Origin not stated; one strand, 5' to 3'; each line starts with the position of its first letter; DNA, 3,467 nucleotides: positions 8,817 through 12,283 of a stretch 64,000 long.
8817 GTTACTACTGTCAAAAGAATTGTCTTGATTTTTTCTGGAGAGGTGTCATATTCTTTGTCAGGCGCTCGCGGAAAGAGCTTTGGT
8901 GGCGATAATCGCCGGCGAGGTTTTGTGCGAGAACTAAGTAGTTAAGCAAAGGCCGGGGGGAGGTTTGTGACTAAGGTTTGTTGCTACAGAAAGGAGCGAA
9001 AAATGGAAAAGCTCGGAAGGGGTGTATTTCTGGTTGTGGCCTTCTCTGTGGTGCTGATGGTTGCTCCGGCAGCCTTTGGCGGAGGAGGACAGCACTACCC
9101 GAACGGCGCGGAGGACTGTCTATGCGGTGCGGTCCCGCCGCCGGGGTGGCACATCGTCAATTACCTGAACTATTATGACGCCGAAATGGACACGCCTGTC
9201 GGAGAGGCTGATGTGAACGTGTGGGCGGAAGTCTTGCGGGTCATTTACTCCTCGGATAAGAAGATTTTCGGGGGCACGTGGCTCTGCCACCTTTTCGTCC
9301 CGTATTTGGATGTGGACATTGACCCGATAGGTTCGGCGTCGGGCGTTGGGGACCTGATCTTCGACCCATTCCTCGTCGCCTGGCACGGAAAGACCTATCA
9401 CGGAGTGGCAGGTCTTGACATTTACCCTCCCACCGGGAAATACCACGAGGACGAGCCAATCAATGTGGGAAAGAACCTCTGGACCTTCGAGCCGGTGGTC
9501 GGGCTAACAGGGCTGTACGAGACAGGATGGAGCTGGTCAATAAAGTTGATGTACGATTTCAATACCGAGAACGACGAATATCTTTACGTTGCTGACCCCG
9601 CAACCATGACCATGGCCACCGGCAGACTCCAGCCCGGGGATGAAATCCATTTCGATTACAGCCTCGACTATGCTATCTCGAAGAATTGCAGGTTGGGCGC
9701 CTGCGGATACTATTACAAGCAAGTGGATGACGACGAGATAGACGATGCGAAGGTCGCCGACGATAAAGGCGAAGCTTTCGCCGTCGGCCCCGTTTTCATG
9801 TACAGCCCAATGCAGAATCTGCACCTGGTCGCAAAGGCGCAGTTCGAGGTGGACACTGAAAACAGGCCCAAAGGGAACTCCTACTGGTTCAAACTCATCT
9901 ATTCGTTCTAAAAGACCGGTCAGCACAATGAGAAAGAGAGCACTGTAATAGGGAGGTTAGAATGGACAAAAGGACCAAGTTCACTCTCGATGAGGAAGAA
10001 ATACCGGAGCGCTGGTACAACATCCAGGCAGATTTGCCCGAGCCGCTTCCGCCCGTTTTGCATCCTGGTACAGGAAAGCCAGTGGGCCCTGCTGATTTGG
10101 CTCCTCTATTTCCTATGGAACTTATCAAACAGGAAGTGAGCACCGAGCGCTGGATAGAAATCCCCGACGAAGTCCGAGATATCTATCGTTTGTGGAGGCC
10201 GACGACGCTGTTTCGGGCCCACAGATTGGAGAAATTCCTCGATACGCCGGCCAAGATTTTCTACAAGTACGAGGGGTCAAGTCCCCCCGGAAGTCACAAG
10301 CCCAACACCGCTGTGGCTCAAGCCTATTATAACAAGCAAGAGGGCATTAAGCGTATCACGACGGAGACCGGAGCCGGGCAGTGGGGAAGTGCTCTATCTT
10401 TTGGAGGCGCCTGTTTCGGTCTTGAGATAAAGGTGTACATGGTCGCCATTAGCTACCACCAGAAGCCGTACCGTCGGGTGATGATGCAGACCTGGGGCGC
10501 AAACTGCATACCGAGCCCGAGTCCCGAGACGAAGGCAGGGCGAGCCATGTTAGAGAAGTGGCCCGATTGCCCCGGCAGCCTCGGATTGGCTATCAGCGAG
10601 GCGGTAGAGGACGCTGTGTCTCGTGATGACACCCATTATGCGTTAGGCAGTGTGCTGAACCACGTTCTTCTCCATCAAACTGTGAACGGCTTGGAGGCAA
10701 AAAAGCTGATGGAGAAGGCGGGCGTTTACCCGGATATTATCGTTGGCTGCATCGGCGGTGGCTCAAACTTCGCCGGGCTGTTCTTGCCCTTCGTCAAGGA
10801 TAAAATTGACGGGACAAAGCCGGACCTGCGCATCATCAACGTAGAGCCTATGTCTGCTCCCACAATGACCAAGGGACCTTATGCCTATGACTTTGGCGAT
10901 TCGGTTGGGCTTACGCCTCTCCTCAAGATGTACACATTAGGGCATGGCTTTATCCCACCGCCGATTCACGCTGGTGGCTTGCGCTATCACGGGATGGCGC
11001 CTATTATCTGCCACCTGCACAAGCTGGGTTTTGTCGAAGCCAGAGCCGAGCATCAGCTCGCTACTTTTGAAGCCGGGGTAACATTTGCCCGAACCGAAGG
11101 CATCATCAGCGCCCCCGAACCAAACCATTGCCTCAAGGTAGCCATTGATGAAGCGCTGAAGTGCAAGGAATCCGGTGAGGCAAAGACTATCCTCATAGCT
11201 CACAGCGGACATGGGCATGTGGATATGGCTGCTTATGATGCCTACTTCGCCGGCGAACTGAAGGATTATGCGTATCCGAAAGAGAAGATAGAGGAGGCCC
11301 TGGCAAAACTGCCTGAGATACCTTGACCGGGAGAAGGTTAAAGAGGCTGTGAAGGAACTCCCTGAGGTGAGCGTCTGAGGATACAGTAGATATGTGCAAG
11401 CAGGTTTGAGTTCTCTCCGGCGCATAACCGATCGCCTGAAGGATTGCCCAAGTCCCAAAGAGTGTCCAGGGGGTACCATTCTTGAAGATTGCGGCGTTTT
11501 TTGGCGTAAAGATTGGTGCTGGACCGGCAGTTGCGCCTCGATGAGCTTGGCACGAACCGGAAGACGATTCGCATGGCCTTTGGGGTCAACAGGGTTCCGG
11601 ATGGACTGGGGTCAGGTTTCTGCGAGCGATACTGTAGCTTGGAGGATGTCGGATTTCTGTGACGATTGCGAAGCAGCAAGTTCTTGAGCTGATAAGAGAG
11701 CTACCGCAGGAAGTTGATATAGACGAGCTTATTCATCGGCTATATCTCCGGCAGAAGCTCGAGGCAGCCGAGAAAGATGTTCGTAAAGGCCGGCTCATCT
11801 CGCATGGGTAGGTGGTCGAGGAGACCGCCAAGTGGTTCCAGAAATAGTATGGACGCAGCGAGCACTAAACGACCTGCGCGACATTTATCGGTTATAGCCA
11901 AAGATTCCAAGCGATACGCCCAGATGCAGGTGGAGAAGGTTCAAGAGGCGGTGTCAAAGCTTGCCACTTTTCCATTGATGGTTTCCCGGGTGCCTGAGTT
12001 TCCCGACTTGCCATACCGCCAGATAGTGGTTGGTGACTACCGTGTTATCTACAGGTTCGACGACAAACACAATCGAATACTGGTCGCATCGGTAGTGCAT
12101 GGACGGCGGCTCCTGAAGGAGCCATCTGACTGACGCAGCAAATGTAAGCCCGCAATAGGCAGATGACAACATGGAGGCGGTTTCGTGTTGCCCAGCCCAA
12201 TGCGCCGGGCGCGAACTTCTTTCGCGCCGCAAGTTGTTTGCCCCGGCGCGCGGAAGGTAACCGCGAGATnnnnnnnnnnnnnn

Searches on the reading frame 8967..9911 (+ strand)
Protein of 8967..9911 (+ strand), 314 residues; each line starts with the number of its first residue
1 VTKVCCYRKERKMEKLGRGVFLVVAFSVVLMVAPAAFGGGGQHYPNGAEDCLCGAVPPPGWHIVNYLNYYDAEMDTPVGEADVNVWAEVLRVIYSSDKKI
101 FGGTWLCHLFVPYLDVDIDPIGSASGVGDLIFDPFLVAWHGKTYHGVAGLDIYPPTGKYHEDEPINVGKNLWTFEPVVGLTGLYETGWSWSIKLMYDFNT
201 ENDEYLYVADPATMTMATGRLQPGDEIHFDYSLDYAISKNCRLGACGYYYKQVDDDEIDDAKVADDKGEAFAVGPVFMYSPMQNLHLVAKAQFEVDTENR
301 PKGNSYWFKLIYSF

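Call 73: search_protein_families(library=pfam, proteins=[window:8967-9911:+], max_evalue=0.001)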
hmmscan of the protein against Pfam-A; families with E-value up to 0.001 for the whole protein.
window:8967-9911:+ (314 aa): 1 family
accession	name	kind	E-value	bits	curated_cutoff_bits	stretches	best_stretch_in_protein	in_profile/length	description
PF13557.12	Phenol_MetA_deg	-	1e-57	196.4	22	1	71-310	6-242/242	Putative MetA-pathway of phenol degradation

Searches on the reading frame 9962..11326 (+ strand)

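Call 73: search_protein_families(library=pfam, proteins=[window:9962-11326:+], max_evalue=0.001)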
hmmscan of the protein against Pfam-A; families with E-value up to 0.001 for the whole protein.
window:9962-11326:+ (454 aa): 1 family
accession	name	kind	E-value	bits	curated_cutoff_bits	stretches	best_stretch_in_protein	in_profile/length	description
PF00291.31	PALP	-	1e-26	94.4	35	1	77-416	4-295/295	Pyridoxal-phosphate dependent enzyme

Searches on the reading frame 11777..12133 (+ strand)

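Call 73: search_protein_families(library=pfam, proteins=[window:11777-12133:+], max_evalue=0.001)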
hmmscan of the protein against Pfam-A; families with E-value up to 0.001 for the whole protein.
window:11777-12133:+ (118 aa): 1 family
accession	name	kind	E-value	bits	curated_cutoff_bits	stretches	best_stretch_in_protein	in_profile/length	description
PF05016.21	ParE_toxin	-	1.3e-10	42.1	23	1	41-112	19-88/89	ParE toxin of type II toxin-antitoxin system, parDE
